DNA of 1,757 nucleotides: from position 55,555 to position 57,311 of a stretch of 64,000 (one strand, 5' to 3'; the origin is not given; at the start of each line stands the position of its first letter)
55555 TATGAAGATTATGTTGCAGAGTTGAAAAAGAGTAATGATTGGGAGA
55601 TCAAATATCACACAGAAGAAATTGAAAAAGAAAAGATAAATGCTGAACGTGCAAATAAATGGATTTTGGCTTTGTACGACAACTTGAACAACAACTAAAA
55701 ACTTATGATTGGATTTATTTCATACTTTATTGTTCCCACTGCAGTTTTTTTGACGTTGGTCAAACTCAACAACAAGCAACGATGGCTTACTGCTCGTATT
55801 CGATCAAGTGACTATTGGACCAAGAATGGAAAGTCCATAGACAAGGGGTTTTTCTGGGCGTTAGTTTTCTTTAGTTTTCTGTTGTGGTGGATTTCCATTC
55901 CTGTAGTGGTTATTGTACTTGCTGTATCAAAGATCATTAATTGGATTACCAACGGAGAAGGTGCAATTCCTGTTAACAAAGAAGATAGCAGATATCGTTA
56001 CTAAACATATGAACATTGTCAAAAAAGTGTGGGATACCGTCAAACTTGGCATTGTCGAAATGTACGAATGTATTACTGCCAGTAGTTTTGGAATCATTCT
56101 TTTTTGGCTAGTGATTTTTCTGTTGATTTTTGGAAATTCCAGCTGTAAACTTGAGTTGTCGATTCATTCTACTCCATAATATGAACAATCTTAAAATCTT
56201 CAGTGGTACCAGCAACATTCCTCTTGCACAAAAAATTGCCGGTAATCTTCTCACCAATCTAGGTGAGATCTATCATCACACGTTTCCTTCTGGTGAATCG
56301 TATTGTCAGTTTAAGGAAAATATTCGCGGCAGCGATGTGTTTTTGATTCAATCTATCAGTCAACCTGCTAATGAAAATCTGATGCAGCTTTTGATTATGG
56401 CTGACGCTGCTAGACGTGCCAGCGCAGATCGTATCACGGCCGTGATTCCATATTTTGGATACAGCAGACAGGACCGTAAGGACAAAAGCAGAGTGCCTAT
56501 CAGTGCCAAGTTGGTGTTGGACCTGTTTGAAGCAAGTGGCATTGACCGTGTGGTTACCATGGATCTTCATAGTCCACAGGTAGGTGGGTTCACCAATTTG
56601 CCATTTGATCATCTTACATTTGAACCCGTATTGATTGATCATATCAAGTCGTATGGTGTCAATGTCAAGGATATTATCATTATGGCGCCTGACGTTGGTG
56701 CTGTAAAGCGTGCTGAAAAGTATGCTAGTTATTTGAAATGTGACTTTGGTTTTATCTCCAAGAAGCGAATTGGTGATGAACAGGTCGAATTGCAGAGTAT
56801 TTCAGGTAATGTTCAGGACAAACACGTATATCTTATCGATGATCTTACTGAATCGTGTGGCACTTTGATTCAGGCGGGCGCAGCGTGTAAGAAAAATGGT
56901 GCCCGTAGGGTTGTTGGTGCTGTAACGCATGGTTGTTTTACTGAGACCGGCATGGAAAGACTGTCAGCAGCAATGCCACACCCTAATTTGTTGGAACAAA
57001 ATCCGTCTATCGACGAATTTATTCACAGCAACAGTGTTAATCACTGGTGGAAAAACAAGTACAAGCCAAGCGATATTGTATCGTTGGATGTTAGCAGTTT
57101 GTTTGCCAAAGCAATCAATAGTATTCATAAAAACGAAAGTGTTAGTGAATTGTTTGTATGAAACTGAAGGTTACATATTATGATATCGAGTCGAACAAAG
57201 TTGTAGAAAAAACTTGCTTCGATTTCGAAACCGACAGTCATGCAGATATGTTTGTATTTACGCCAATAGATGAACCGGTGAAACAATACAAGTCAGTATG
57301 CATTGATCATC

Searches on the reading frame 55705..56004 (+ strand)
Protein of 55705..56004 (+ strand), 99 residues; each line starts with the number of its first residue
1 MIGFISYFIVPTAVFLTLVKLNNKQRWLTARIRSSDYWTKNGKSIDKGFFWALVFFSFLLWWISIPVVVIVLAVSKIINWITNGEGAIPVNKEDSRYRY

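Call 94: search_protein_families(library=pfam, proteins=[window:55705-56004:+], max_evalue=0.05)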
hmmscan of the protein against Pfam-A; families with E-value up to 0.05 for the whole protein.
window:55705-56004:+ (99 aa): 1 family
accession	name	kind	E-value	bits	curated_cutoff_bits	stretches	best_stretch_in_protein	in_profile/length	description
PF11142.13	DUF2917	-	0.038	13.7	25.5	0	27-45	27-45/59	Protein of unknown function (DUF2917)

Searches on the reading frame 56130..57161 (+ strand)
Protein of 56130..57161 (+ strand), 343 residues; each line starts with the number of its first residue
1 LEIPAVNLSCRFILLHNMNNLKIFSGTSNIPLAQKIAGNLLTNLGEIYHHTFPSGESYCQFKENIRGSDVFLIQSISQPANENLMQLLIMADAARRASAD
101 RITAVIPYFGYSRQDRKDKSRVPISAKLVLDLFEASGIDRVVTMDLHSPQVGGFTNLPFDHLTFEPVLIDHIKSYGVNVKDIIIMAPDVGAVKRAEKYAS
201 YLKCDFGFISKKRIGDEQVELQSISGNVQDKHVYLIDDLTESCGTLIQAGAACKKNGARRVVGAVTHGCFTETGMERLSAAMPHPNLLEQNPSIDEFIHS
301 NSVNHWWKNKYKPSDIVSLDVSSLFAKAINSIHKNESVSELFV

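Call 3: search_protein_families(library=pfam, proteins=[window:56130-57161:+], max_evalue=0.01)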
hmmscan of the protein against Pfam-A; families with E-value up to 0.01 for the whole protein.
window:56130-57161:+ (343 aa): 3 families
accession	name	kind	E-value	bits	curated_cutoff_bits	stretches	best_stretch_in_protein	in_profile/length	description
PF13793.12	Pribosyltran_N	-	1.3e-51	173.8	25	1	21-137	1-117/117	N-terminal domain of ribose phosphate pyrophosphokinase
PF14572.12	Pribosyl_synth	-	2.1e-14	54.3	27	1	223-342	76-183/184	Phosphoribosyl synthetase-associated domain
PF00156.33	Pribosyltran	-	4e-11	42.9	26.3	1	177-266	26-123/158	Phosphoribosyl transferase domain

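Call 4: search_protein_families(library=phrogs, proteins=[window:56130-57161:+], max_evalue=0.001)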
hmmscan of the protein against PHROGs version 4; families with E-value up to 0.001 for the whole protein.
window:56130-57161:+ (343 aa): 2 families
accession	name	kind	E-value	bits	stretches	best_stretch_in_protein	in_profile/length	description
phrog_619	-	other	1.7e-43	149.8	1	42-275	10-247/282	ribose-phosphate pyrophosphokinase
phrog_12872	-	other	3.5e-11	43.5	1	49-263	15-237/547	nicotinamide phosphoribosyl transferase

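Call 74: search_solved_structures(query=window:56130-57161:+, max_evalue=0.00001)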
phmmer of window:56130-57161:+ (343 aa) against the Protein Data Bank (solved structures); distinct sequences matched with E-value up to 0.00001: 31.
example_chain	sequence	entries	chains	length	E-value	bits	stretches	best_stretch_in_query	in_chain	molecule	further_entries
1dkr_A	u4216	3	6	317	1.1e-67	231.8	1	19-342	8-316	PHOSPHORIBOSYL PYROPHOSPHATE SYNTHETASE | PROTEIN (PHOSPHORIBOSYL PYROPHOSPHATE SYNTHETASE) | RIBOSE-PHOSPHATE PYROPHOSPHOKINASE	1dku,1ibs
7pn0_A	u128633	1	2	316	1.6e-67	231.3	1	21-342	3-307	Ribose-phosphate pyrophosphokinase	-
5t3o_A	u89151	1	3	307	1.7e-67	231.2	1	21-342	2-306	Ribose-phosphate pyrophosphokinase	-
2h08_A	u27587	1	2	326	3.2e-66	227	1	18-342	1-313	Ribose-phosphate pyrophosphokinase I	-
8dbc_A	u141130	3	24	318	3.9e-66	226.7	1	18-342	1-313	Ribose-phosphate pyrophosphokinase 1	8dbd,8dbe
2h07_A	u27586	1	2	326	4.3e-66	226.6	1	18-342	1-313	Ribose-phosphate pyrophosphokinase I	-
2h06_A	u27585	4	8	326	4.4e-66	226.6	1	18-342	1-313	Ribose-phosphate pyrophosphokinase I | Ribose-phosphate pyrophosphokinase 1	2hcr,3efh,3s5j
8dbf_A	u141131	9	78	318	7.7e-66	225.8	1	20-342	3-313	Ribose-phosphate pyrophosphokinase 1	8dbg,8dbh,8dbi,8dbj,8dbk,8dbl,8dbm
4lzn_B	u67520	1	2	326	8.3e-66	225.7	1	18-342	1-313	Ribose-phosphate pyrophosphokinase 1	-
4lyg_A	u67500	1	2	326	1.1e-65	225.2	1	18-342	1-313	Ribose-phosphate pyrophosphokinase 1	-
4m0p_A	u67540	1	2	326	1.1e-65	225.2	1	18-342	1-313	Ribose-phosphate pyrophosphokinase 1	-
4lzo_A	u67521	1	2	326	1.6e-65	224.7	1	18-342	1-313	Ribose-phosphate pyrophosphokinase 1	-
6asv_A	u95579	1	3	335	2.5e-65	224.1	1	17-342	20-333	Ribose-phosphate pyrophosphokinase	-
4m0u_A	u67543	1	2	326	2.9e-65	223.9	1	18-342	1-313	Ribose-phosphate pyrophosphokinase 1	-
4f8e_A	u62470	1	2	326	4.1e-65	223.4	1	18-342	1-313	Ribose-phosphate pyrophosphokinase 1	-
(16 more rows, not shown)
